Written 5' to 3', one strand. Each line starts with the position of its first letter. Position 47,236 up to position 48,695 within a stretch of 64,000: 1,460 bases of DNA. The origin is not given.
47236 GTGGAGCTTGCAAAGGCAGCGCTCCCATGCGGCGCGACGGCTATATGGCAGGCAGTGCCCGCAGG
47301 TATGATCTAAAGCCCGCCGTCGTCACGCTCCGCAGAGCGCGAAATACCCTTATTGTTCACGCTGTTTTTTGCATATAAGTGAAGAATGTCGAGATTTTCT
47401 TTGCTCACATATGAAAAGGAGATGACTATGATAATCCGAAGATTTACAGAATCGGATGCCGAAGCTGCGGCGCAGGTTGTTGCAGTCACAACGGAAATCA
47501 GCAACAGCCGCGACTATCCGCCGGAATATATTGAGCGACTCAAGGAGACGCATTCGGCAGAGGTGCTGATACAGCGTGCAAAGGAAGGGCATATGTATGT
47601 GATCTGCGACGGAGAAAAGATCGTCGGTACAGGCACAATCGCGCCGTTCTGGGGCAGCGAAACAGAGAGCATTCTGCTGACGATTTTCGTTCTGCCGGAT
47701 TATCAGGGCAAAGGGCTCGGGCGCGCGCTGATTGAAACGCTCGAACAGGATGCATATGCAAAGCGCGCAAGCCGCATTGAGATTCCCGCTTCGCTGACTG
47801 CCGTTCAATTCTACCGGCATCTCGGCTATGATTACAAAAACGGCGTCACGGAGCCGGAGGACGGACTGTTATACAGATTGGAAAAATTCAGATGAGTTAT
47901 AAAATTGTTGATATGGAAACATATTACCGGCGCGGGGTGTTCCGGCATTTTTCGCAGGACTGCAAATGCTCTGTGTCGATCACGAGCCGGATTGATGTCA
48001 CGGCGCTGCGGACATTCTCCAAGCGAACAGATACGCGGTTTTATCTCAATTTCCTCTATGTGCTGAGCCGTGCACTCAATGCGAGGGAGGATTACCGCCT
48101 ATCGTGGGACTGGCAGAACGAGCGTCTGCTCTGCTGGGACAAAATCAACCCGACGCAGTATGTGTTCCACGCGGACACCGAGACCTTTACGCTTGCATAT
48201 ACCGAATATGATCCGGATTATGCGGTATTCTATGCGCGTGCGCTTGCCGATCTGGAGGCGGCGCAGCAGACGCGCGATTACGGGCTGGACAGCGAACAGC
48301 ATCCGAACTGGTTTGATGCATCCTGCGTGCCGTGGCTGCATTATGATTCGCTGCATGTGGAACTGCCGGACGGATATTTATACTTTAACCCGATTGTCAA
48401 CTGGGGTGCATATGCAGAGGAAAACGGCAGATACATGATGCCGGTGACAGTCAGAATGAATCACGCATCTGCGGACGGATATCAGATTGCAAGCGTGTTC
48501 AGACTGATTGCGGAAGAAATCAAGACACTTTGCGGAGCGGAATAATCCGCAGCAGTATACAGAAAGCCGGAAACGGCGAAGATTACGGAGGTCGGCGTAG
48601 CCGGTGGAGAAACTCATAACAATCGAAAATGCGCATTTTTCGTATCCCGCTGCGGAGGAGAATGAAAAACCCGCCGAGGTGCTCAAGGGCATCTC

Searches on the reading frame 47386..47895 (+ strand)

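Call 104: search_protein_families(library=pfam, proteins=[window:47386-47895:+], max_evalue=0.01)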
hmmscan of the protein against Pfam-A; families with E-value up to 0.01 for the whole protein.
window:47386-47895:+ (169 aa): 7 families
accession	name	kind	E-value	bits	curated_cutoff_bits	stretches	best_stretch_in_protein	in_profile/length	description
PF00583.31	Acetyltransf_1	-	4.7e-18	66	20.7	1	51-148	15-116/116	Acetyltransferase (GNAT) family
PF13508.13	Acetyltransf_7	-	1.5e-16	60.9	27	1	67-148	2-82/84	Acetyltransferase (GNAT) domain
PF13673.13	Acetyltransf_10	-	2.1e-16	60.5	23.6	1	42-160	3-118/128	Acetyltransferase (GNAT) domain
PF13527.13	Acetyltransf_9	-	2.1e-06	28.2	25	1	17-150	2-126/127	Acetyltransferase (GNAT) domain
PF13420.13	Acetyltransf_4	-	1.8e-05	25.2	24.3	1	17-150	1-136/155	Acetyltransferase (GNAT) domain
PF13302.13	Acetyltransf_3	-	9.9e-05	23.5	25.4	1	15-132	2-118/138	Acetyltransferase (GNAT) domain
PF08445.16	FR47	-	0.0034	17.8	22.1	0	94-149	21-78/86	FR47-like protein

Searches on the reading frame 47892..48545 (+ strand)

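Call 104: search_protein_families(library=pfam, proteins=[window:47892-48545:+], max_evalue=0.01)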
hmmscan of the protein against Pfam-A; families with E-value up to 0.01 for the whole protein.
window:47892-48545:+ (217 aa): 1 family
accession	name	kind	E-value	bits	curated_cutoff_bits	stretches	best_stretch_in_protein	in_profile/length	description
PF00302.23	CAT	-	2e-43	149.2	23.5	1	1-202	1-200/205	Chloramphenicol acetyltransferase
